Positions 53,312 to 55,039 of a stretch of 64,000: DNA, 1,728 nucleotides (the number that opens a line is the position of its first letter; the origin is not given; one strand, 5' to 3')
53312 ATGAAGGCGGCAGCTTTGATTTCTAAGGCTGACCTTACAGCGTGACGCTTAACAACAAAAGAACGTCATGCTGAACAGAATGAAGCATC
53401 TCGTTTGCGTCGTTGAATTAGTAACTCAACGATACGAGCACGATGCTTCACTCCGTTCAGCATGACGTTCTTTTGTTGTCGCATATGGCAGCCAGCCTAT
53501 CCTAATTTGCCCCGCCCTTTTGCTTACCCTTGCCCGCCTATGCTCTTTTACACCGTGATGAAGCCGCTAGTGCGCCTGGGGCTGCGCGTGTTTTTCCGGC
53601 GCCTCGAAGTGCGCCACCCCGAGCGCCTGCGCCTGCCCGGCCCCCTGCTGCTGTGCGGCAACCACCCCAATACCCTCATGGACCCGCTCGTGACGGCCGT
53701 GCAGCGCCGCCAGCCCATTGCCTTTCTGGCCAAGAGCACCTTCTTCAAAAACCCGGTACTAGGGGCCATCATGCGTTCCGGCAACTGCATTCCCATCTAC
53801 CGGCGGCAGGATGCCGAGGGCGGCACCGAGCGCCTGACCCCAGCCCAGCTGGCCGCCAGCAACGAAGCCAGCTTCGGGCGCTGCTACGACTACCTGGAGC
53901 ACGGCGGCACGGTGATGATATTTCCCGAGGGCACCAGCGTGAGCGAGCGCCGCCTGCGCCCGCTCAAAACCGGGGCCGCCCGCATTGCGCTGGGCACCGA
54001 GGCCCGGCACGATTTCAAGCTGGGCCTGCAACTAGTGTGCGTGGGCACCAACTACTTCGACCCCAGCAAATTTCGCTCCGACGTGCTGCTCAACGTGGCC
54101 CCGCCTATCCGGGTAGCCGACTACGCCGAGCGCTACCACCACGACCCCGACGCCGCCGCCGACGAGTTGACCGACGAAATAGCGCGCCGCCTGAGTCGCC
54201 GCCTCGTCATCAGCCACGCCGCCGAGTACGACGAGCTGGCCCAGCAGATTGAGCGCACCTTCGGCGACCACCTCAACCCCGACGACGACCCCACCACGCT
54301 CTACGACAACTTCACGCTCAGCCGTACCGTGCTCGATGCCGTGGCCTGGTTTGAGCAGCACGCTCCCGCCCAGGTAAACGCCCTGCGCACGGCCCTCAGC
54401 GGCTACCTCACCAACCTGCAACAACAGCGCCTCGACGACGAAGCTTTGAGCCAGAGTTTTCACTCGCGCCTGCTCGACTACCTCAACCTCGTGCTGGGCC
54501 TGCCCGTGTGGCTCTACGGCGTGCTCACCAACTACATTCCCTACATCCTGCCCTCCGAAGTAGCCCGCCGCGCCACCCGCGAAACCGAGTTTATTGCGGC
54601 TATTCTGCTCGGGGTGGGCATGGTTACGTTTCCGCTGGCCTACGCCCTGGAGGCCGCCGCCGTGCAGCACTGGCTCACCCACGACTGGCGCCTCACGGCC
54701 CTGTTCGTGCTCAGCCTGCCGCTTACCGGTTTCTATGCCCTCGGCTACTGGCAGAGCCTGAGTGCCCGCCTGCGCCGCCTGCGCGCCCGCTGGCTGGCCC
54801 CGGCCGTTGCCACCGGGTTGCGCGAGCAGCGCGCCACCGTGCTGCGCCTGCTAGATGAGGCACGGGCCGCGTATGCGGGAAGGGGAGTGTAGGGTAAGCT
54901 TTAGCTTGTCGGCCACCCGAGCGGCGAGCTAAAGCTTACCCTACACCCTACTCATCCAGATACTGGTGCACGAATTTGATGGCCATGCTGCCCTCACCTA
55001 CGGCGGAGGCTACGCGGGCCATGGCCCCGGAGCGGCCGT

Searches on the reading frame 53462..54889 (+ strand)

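Call 23: search_protein_families(library=pfam, proteins=[window:53462-54889:+], max_evalue=0.00001)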
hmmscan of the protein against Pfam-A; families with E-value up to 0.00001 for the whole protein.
window:53462-54889:+ (476 aa): 1 family
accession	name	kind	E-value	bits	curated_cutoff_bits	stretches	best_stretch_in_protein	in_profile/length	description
PF01553.26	Acyltransferase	-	7.5e-19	68.3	23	1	47-178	1-121/132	Acyltransferase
